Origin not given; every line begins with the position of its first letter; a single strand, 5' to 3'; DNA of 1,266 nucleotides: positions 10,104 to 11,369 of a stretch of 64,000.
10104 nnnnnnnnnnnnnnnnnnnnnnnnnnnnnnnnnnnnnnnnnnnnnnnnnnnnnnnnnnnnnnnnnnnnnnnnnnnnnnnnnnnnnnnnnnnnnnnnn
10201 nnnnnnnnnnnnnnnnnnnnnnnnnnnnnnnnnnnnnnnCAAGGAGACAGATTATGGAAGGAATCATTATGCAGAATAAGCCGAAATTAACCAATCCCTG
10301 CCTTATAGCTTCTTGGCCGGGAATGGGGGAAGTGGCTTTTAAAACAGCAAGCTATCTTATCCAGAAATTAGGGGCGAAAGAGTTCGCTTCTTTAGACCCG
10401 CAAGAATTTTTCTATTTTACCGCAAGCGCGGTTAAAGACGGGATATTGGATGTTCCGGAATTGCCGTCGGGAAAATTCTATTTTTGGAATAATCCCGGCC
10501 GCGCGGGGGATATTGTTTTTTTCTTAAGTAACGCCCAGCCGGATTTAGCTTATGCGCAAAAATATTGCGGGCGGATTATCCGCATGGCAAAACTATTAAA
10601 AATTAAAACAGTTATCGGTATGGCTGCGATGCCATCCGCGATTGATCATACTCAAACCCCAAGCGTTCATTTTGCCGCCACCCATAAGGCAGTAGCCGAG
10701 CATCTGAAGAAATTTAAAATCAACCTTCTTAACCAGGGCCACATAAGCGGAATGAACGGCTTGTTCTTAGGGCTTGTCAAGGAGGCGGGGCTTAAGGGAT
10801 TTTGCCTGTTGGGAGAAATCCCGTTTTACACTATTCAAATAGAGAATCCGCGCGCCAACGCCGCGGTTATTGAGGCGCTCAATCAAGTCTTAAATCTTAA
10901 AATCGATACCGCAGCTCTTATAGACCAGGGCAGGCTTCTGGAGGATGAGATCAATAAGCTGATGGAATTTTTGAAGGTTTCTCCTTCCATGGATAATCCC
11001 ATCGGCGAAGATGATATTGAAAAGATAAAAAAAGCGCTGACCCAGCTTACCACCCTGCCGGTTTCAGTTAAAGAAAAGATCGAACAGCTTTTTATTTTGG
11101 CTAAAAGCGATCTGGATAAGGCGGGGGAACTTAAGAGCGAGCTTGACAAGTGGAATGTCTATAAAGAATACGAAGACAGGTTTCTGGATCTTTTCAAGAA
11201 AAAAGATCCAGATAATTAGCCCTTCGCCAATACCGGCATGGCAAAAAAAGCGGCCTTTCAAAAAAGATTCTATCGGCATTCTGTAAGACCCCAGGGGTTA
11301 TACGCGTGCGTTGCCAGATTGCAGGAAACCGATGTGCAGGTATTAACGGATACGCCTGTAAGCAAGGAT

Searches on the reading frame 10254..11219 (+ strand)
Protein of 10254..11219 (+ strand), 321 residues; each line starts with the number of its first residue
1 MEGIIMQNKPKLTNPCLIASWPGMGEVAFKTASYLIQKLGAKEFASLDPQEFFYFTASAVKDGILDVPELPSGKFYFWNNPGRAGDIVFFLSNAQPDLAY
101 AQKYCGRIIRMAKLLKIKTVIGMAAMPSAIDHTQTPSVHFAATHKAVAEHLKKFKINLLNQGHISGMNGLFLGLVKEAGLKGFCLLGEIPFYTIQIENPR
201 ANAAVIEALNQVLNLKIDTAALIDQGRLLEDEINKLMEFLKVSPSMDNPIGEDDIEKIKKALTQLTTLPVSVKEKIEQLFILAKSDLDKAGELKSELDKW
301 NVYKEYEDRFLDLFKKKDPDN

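Call 44: find_encoding_contigs(protein=window:10254-11219:+, flank=10000, max_places=1)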
Protein window:10254-11219:+ (321 aa): 3 contigs read that carry it; 1 place shown.
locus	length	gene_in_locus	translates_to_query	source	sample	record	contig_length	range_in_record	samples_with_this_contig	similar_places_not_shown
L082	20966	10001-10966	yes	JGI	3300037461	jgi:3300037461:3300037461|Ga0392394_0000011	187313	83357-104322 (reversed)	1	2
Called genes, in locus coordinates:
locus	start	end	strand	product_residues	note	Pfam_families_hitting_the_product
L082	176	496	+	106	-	PF01588:tRNA_bind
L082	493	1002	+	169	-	PF03692:CxxCxxCC (weak)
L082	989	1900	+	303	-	PF09924:LPG_synthase_C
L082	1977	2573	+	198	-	PF00929:RNase_T, PF13482:RNase_H_2 (weak)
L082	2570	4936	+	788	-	PF07719:TPR_2 (faint), PF12895:ANAPC3 (faint), PF13424:TPR_12 (faint), PF13432:TPR_16 (faint), PF14559:TPR_19 (faint), PF00515:TPR_1 (faint), PF12969:DUF3857, PF01841:Transglut_core, +1 more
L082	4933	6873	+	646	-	PF07238:PilZ (weak)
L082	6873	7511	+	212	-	PF00730:HhH-GPD, PF00633:HHH (weak)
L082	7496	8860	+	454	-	PF00349:Hexokinase_1, PF03727:Hexokinase_2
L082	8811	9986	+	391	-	PF04389:Peptidase_M28, PF01546:Peptidase_M20, PF07687:M20_dimer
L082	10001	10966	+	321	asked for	PF09754:PAC2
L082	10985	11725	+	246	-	PF27030:AbpE_bact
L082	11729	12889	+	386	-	PF13439:Glyco_transf_4, PF13477:Glyco_trans_4_2, PF13579:Glyco_trans_4_4, PF00534:Glycos_transf_1, PF13692:Glyco_trans_1_4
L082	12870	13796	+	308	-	PF20030:bpMoxR, PF00004:AAA (weak), PF07726:AAA_3, PF07728:AAA_5, PF17863:AAA_lid_2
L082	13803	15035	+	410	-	PF01882:DUF58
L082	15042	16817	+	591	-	-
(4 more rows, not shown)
